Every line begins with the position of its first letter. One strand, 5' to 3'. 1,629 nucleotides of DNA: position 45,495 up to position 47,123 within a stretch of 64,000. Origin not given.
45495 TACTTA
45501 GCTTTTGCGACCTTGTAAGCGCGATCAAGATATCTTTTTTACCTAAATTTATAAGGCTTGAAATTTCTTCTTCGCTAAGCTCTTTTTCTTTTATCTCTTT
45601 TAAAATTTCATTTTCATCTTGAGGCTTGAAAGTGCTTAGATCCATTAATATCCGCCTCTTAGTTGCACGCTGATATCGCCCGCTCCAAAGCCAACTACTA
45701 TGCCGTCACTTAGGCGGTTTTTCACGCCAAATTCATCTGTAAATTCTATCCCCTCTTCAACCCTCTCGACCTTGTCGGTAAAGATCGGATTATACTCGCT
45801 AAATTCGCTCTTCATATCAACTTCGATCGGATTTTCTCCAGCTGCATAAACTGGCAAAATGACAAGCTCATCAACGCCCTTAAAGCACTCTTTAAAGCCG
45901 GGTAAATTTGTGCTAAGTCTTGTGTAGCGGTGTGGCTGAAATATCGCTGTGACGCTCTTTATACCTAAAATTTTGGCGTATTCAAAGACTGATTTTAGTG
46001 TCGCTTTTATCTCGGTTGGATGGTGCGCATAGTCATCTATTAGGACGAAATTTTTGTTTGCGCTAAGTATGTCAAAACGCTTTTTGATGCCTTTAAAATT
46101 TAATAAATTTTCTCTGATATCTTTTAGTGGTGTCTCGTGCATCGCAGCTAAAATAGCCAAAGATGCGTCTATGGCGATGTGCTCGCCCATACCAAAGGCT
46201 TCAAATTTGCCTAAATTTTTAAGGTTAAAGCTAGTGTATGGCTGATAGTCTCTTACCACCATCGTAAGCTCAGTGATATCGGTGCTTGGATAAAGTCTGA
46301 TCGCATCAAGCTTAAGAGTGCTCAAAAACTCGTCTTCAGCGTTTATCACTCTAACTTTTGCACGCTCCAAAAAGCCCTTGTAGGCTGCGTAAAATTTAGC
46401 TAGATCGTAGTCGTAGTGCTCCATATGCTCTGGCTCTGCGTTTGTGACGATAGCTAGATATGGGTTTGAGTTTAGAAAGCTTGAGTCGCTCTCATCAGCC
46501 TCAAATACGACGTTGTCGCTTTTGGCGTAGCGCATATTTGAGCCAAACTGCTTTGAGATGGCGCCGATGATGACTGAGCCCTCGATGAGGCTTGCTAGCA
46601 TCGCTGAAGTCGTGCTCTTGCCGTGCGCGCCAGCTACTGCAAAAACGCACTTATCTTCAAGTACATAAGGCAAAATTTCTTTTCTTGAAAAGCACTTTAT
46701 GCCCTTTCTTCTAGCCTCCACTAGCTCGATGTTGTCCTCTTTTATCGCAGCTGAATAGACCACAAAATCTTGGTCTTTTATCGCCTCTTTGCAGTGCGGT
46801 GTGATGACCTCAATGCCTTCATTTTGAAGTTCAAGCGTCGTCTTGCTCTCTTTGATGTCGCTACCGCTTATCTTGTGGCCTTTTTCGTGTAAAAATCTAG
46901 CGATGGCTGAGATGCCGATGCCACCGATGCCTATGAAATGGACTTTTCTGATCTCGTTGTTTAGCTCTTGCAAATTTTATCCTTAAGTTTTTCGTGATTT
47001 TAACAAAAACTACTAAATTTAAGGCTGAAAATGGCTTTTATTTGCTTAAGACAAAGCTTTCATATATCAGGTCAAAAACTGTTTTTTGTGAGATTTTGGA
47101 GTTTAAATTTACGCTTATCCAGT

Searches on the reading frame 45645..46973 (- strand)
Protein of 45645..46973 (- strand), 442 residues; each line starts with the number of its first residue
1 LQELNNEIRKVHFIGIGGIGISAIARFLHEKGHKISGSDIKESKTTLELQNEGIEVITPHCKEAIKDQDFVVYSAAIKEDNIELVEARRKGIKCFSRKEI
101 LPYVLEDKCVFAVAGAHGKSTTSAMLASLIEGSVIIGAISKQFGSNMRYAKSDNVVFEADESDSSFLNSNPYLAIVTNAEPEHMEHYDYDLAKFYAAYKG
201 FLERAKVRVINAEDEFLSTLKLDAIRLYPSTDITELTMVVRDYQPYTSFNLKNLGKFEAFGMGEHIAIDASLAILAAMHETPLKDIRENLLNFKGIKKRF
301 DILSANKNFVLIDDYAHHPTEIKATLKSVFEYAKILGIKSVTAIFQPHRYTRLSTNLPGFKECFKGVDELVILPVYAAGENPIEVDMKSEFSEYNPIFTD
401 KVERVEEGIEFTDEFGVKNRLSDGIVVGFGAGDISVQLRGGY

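Call 103: search_protein_families(library=pfam, proteins=[window:45645-46973:-], max_evalue=0.00001)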
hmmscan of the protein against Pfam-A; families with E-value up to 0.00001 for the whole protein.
window:45645-46973:- (442 aa): 3 families
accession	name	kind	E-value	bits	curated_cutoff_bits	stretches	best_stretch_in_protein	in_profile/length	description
PF01225.30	Mur_ligase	-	9.7e-26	90.4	21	1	10-102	1-88/95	Mur ligase family, catalytic domain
PF02875.26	Mur_ligase_C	-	9.4e-09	36.6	28.4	1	299-390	2-87/127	Mur ligase, glutamate ligase domain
PF08245.18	Mur_ligase_M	-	3.9e-07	30.6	24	1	113-221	1-132/200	Mur ligase middle domain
